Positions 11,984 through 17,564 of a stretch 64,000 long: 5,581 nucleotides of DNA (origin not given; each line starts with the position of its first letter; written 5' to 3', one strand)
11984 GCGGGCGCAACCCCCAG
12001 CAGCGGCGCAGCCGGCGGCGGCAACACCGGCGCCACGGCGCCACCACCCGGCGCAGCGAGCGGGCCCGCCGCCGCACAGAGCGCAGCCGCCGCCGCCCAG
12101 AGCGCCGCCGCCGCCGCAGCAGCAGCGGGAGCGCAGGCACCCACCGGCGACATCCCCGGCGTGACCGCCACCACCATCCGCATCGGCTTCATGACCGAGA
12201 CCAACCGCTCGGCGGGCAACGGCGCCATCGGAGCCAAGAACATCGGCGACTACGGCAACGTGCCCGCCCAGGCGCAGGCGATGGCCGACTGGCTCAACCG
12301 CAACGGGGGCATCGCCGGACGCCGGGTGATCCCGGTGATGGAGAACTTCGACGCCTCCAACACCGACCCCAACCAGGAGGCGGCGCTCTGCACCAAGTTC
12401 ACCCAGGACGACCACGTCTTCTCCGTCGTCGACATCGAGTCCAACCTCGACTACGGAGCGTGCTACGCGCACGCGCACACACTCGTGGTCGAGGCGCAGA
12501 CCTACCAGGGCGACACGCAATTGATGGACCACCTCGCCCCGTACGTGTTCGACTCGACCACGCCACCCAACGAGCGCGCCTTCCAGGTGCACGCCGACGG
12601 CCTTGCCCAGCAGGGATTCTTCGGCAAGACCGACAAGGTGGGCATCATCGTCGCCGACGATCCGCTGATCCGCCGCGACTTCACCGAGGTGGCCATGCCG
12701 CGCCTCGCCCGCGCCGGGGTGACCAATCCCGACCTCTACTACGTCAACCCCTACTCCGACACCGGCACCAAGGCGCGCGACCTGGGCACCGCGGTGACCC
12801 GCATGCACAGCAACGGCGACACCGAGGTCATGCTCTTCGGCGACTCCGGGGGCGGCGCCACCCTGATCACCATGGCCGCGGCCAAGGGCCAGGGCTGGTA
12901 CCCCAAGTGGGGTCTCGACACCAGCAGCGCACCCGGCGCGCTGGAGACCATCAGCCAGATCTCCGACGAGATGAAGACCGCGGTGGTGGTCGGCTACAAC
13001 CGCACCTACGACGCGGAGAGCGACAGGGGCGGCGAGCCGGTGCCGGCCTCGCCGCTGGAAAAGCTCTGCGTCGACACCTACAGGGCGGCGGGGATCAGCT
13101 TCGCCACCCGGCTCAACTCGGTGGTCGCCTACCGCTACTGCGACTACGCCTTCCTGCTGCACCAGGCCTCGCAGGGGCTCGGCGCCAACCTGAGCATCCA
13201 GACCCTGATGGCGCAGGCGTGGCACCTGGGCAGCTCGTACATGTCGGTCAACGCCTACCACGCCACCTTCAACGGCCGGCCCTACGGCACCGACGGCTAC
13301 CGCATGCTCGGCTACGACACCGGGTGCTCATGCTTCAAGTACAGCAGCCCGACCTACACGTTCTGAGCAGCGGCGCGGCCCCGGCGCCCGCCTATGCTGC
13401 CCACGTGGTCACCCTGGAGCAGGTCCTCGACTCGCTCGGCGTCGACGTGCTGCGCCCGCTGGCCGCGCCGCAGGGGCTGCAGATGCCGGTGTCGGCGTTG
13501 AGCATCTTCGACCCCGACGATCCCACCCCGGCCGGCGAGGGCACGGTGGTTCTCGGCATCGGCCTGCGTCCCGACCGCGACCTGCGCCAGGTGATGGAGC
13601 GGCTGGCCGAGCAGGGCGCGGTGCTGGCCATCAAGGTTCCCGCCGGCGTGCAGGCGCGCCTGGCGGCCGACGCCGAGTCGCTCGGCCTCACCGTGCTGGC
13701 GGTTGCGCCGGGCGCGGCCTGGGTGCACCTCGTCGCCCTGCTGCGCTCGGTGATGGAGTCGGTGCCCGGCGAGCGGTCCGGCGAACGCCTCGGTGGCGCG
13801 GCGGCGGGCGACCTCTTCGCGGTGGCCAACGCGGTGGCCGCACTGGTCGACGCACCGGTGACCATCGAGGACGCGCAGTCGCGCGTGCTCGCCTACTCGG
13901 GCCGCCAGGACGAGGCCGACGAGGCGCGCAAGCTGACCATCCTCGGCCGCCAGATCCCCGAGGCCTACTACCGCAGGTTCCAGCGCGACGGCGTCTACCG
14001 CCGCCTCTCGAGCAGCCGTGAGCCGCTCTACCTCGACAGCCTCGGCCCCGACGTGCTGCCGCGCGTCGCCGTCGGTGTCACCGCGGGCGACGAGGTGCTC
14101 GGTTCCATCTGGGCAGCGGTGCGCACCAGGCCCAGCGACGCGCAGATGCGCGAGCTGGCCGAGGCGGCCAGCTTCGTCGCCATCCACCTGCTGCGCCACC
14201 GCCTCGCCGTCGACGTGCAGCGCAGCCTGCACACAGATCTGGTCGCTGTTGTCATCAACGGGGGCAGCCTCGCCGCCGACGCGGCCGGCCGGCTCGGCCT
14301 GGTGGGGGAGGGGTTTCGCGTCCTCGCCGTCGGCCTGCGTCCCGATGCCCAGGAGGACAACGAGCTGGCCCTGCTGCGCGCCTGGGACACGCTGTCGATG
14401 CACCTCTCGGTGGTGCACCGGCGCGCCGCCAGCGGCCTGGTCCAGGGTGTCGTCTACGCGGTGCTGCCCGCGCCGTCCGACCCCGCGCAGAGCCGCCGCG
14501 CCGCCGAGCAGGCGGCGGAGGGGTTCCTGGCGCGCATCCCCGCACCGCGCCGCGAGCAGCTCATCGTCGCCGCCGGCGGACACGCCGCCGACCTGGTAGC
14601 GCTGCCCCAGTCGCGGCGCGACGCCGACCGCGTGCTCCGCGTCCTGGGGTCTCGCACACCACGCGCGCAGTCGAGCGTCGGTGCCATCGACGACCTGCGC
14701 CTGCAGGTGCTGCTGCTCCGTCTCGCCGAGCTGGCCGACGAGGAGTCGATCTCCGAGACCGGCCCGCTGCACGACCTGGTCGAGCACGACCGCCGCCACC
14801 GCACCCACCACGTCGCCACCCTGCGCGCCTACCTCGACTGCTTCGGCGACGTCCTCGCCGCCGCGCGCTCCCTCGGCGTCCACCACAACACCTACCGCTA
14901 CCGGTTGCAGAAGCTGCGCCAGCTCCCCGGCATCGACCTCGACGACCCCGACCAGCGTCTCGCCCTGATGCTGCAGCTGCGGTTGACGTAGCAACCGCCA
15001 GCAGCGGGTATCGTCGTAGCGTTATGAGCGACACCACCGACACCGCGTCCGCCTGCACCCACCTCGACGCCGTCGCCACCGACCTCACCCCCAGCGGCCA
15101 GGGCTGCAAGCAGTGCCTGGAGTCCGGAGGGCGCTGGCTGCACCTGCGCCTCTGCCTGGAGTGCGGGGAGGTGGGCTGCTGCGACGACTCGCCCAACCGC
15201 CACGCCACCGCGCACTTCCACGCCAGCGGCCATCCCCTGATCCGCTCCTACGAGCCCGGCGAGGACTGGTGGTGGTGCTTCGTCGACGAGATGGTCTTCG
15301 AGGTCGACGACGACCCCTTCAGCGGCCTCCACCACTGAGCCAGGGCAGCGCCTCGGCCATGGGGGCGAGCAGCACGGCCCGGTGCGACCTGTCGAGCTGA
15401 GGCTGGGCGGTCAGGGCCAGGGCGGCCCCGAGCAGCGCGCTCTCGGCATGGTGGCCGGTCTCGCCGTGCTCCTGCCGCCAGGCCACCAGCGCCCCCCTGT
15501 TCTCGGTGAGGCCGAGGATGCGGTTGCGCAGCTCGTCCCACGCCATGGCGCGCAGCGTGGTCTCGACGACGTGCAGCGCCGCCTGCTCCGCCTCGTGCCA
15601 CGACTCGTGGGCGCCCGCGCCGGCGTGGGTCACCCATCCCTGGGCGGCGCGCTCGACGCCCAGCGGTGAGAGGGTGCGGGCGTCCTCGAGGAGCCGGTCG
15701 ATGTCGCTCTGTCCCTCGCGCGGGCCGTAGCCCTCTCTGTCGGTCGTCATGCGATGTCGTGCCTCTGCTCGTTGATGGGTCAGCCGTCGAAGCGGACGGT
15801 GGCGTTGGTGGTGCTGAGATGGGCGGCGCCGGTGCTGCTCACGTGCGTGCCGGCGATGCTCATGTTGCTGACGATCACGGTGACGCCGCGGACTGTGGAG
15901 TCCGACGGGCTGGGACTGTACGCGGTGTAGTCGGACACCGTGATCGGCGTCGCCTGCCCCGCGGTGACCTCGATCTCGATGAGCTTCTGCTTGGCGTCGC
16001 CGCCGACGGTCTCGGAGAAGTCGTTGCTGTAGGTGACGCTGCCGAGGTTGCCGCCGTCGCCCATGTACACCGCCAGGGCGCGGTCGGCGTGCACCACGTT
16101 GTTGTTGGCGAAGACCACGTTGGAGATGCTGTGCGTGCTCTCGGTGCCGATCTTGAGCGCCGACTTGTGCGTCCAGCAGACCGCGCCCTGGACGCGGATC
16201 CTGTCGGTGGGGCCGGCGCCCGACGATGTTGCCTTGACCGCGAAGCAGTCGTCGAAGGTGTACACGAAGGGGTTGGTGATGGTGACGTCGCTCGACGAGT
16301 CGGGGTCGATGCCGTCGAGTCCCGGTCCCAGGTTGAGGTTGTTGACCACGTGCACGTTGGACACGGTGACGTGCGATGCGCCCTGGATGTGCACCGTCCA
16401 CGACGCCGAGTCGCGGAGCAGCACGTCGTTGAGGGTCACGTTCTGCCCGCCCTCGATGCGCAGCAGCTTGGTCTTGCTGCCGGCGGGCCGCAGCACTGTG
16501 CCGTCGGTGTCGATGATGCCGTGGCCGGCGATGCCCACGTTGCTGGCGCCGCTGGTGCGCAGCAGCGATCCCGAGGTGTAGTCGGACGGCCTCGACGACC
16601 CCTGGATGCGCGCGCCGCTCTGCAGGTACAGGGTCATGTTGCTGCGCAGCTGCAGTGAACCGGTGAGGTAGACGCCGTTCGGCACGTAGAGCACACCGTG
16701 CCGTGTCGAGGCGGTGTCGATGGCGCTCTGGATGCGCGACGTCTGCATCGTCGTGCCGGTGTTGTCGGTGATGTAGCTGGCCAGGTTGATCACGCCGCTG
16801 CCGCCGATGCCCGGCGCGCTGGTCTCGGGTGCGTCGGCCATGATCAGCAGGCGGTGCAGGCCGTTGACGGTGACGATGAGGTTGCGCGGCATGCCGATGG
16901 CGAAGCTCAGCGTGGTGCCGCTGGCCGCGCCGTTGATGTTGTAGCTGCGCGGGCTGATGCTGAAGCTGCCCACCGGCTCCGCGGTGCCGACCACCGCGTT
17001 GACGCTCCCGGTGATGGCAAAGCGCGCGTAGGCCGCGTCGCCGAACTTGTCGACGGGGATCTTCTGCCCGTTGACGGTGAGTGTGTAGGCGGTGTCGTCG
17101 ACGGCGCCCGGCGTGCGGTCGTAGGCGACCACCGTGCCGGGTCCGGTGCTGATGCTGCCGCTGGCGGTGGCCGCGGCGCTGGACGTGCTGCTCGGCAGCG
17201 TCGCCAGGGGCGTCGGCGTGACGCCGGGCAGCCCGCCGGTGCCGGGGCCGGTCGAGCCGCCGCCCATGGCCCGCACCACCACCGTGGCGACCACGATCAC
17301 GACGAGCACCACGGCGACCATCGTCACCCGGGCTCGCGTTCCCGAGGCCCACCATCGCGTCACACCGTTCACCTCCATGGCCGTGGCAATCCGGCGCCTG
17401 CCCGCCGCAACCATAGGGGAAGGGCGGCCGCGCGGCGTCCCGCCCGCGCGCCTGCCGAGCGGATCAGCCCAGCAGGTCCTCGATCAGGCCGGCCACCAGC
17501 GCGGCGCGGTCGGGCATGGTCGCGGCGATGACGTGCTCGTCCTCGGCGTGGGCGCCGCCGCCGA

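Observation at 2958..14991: A 10.4-kb translationally coupled operon joining a surface protease, a cytoplasmic serine hydrolase and a fully domain-shuffled Liv-type ABC importer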

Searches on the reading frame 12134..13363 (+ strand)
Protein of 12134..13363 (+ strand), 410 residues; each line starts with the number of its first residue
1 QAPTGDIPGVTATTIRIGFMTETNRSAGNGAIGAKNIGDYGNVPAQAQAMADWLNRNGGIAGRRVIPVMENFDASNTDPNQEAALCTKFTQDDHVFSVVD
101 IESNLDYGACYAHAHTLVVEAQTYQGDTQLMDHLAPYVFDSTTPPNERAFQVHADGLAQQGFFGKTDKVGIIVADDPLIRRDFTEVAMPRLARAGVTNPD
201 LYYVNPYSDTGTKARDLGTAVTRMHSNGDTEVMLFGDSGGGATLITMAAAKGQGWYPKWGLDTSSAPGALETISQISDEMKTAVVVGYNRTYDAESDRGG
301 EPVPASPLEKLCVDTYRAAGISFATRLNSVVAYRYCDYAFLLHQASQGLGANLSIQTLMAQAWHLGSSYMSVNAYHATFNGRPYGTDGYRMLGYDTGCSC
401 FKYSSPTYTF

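Call 25: find_homologous_proteins(query=window:12134-13363:+, max_evalue=0.001)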
Query window:12134-13363:+ (410 aa): 8 proteins with E <= 0.001 among 6644 candidates.
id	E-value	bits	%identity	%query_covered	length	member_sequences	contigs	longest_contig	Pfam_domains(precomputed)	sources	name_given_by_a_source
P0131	7.8e-213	725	75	100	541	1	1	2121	-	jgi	jgi:hypothetical protein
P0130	9.5e-203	692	70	100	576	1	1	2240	-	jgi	jgi:hypothetical protein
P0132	6.1e-179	613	76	83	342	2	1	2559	-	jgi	jgi:hypothetical protein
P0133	1.5e-49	187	32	97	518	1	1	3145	-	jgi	jgi:ABC-type branched-subunit amino acid transport system substrate-binding protein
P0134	3.8e-49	186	32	98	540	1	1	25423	-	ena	-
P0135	3.7e-29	120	28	97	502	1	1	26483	PF13458.13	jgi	-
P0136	1.0e-24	105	27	98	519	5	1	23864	-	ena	-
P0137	1.3e-18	85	26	98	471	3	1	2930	-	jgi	jgi:hypothetical protein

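Call 36: predict_structure(alignment_id=A2)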
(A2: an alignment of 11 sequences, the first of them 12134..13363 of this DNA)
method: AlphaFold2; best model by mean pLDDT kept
length: 410 residues; sequences in the alignment: 11
mean_pLDDT: 71.5   pTM: 0.63
mean pLDDT of the five models: 71.5, 70.5, 67.6, 67.6, 64.4
residues with pLDDT >= 90: 50; 70-90: 198; 50-70: 98; < 50: 64
segments of 3 or more residues with pLDDT < 50: 1-11, 32-34, 36-38, 125-129, 265-267, 288-303, 375-388, 405-410
pLDDT, mean of each block of 10 residues (from residue 1): 35 82 68 50 85 93 92 78 86 88 75 84 51 70 63 76 81 80 85 88 79 86 92 72 79 85 54 56 60 36 61 87 67 82 87 84 63 45 40 61 48
secondary structure, 60 per line:
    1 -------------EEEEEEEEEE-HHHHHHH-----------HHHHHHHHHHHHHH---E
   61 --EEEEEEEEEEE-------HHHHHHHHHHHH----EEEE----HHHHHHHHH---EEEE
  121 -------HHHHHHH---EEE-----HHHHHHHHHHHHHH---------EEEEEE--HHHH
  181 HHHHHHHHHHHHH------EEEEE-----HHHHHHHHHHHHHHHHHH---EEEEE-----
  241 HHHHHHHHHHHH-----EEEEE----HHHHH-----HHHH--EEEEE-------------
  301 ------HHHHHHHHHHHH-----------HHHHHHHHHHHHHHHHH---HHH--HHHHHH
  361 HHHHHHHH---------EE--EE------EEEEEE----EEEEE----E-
elements in order: E14-23 H25-31 H43-56 E63-73 H81-92 E97-100 H105-113 E117-120 H128-134 E138-140 H146-159 E169-174 H177-193 E200-204 H210-227 E231-235 H241-252 E258-262 H267-271 H277-280 E283-287 H307-318 H330-346 H355-368 E390-395 E400-404

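Call 40: fold_search(model_id=the predicted structure, library=pdb)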
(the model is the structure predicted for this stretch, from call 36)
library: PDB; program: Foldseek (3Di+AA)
matches with E <= 10: 1758; with E <= 0.001: 552
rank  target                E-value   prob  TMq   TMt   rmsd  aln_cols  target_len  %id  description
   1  4mlc                  1.1e-14  1.00  0.37  0.43  10.6       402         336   16  ABC Transporter Substrate-Binding Protein fromDesulfitobacterium hafniense (released 2013-09-18)
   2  4q6b                  1.4e-14  1.00  0.39  0.45  10.5       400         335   16  Crystal Structure of ABC Transporter Substrate-Binding Protein fromDesulfitobacterium hafniense complex with Leu (released 2014-07-02)
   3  1qo0_A                2.9e-12  1.00  0.38  0.41  11.5       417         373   18  Amide receptor of the amidase operon of Pseudomonas aeruginosa (AmiC) complexed with the negative regulator AmiR. (released 1999-12-23)
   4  3ipc                  8.1e-12  1.00  0.40  0.45  11.3       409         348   20  Structure of ATU2422-GABA F77A mutant receptor in complex with leucine (released 2010-07-14)
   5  4n0q_A                8.6e-12  1.00  0.38  0.44  11.3       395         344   15  Crystal Structure of an ABC transporter, substrate-binding protein from Brucella melitensis 16M in complex with L-Leuc (released 2013-11-06)
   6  4m88                  9.1e-12  1.00  0.38  0.42  11.0       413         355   12  Crystal structure of extracellular ligand-binding receptor from Verminephrobacter eiseniae ef01-2 (released 2013-11-06)
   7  4mpt_A                1.4e-11  1.00  0.41  0.44  11.1       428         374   14  Crystal Structure of Periplasmic binding Protein Type 1 from Bordetella pertussis Tohama I (released 2013-12-11)
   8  3i45                  1.5e-11  1.00  0.36  0.38  11.1       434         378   14  CRYSTAL STRUCTURE OF putative twin-arginine translocation pathway signal protein from Rhodospirillum rubrum Atcc 11170 (released 2009-07-14)
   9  9jti                  1.6e-11  1.00  0.34  0.26  11.4       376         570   14  X-ray structure of NeIle indicator complexed with isoleucine (released 2024-12-25)
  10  4n0q_B                1.9e-11  1.00  0.38  0.43  11.3       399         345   15  Crystal Structure of an ABC transporter, substrate-binding protein from Brucella melitensis 16M in complex with L-Leuc (released 2013-11-06)
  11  3sg0                  1.9e-11  1.00  0.39  0.43  11.3       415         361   17  The crystal structure of an extracellular ligand-binding receptor from Rhodopseudomonas palustris HaA2 (released 2011-06-29)
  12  1z15                  2.2e-11  1.00  0.39  0.44  10.3       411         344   13  Crystal structure analysis of periplasmic Leu/Ile/Val-binding protein in superopen form (released 2005-10-04)
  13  8tg1_A                2.4e-11  1.00  0.38  0.41  11.3       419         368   14  Caldicellulosiruptor saccharolyticus periplasmic urea-binding protein (released 2024-06-19)
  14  1qnl                  2.6e-11  1.00  0.38  0.41  11.0       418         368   18  AMIDE RECEPTOR/NEGATIVE REGULATOR OF THE AMIDASE OPERON OF PSEUDOMONAS AERUGINOSA (AMIC) COMPLEXED WITH BUTYRAMIDE (released 1999-12-23)
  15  4gnr                  2.6e-11  1.00  0.35  0.41  11.6       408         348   14  1.0 Angstrom resolution crystal structure of the branched-chain amino acid transporter substrate binding protein LivJ fr (released 2012-09-05)
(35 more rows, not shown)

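Call 66: search_protein_families(library=pfam, proteins=[window:12134-13363:+], max_evalue=1)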
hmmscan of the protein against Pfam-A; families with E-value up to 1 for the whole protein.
window:12134-13363:+ (410 aa): 1 family
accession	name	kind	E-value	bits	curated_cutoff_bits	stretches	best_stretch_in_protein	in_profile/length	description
PF13458.12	Peripla_BP_6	-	1.4e-06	28.7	31.7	1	47-262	25-223/343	Periplasmic binding protein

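Call 88: search_solved_structures(query=A2, max_evalue=1, show_alignments=2)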
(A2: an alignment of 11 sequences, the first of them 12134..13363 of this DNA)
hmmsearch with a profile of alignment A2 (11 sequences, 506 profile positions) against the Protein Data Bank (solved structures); distinct sequences matched with E-value up to 1: 6.
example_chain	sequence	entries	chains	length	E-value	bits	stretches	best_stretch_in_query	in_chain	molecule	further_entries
4n03_A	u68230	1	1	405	0.02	16.6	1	79-166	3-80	ABC-type branched-chain amino acid transport systems periplasmic component-like protein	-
1apb_A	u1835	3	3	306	0.034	15.9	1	211-305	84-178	L-ARABINOSE-BINDING PROTEIN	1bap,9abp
1abe_A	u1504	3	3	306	0.034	15.9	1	211-305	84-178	L-ARABINOSE-BINDING PROTEIN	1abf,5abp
6abp_A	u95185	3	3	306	0.059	15.1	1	211-305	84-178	L-ARABINOSE-BINDING PROTEIN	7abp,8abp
2wrz_A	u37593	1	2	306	0.072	14.8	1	212-305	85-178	L-ARABINOSE-BINDING PERIPLASMIC PROTEIN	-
3hut_A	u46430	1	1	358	0.12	14.2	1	146-238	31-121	putative branched-chain amino acid ABC transporter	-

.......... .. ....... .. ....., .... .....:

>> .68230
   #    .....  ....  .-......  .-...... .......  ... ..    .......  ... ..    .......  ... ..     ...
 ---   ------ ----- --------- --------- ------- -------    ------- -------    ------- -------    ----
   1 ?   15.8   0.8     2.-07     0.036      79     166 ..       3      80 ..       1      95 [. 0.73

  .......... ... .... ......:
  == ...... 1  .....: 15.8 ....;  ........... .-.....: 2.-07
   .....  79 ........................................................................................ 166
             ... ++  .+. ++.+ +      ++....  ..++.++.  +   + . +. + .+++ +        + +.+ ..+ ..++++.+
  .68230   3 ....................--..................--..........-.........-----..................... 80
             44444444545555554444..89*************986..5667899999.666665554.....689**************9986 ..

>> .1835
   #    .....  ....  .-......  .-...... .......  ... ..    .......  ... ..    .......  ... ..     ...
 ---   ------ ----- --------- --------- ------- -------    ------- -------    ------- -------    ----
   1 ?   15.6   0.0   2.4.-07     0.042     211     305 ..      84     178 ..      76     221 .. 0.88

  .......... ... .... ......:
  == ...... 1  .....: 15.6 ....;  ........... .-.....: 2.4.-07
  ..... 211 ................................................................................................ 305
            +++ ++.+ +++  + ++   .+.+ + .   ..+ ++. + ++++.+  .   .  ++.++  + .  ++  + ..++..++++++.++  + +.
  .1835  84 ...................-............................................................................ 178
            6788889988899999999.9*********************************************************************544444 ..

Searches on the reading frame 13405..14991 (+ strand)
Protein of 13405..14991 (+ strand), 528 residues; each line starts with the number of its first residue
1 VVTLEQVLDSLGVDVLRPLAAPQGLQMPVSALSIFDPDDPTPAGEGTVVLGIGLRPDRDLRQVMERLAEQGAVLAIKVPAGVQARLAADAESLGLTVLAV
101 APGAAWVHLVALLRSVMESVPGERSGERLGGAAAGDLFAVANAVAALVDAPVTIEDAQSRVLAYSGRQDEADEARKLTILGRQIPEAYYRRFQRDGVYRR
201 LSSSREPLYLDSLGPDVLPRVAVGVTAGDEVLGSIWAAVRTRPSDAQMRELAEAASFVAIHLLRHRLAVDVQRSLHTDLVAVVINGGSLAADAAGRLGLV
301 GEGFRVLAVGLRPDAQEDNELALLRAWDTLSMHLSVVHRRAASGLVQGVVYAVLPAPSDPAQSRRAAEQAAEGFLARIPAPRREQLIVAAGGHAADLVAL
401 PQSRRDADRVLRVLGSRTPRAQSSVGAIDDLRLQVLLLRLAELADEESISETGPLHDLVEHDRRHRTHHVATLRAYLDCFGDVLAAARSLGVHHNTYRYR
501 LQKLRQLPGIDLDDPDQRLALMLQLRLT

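Call 5: search_protein_families(library=pfam, proteins=[window:13405-14991:+], max_evalue=0.01)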
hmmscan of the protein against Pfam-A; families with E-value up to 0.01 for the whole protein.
window:13405-14991:+ (528 aa): 2 families
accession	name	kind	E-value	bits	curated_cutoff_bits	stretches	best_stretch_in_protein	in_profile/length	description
PF13556.12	HTH_30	-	1.2e-21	76.7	27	1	470-527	2-59/59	PucR C-terminal helix-turn-helix domain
PF17853.6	GGDEF_2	-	5.4e-05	23.9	24.5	1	290-413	8-116/116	GGDEF-like domain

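Call 6: search_protein_families(library=ncbifam, proteins=[window:13405-14991:+], max_evalue=0.01)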
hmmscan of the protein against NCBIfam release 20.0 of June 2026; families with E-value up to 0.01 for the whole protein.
window:13405-14991:+ (528 aa): 3 families
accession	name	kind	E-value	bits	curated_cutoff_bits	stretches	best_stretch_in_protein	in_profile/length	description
NF058503.1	SprTransRegAdeR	equivalog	1.1e-36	126.8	700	2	138-266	10-140/403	sporulation transcriptional activator AdeR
NF008550.0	PRK11477.1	equivalog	3e-10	39.5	612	1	371-527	231-381/385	CdaR family transcriptional regulator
NF045769.1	TransActPmfR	equivalog_domain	0.0041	15.8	800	0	454-513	389-447/470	transcciptional activator PmfR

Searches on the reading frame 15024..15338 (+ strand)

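Call 53: search_protein_families(library=pfam, proteins=[window:15024-15338:+], max_evalue=0.001)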
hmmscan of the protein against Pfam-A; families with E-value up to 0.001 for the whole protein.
window:15024-15338:+ (104 aa): 1 family
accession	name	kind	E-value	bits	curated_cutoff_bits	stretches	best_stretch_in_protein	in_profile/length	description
PF02148.25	zf-UBP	-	1.1e-12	48.5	22.7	1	28-90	1-56/63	Zn-finger in ubiquitin-hydrolases and other protein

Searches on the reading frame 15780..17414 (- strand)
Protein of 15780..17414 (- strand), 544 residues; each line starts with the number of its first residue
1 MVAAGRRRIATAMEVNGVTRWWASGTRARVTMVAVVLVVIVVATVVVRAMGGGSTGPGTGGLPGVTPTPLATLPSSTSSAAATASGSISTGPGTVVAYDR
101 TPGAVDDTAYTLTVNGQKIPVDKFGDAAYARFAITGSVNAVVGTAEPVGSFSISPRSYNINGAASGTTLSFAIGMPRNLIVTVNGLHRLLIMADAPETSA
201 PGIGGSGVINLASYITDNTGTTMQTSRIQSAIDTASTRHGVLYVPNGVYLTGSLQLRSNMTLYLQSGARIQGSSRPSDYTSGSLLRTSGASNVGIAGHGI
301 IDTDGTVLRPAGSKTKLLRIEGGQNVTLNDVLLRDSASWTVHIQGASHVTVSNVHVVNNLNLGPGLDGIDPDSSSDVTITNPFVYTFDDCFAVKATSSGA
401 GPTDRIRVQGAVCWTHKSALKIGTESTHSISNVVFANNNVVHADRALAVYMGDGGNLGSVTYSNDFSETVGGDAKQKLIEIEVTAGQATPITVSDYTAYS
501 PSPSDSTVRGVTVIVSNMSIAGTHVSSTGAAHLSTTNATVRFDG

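Call 53: search_protein_families(library=pfam, proteins=[window:15780-17414:-], max_evalue=0.001)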
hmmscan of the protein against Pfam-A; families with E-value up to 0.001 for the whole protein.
window:15780-17414:- (544 aa): 2 families
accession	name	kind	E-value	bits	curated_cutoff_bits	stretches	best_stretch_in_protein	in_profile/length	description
PF00295.23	Glyco_hydro_28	-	5.7e-17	62.2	22.9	1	242-465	9-238/324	Glycosyl hydrolases family 28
PF12708.12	Pect-lyase_RHGA_epim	-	1.8e-06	28.3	27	1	209-437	2-207/213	Rhamnogalacturonase A/epimerase, pectate lyase-like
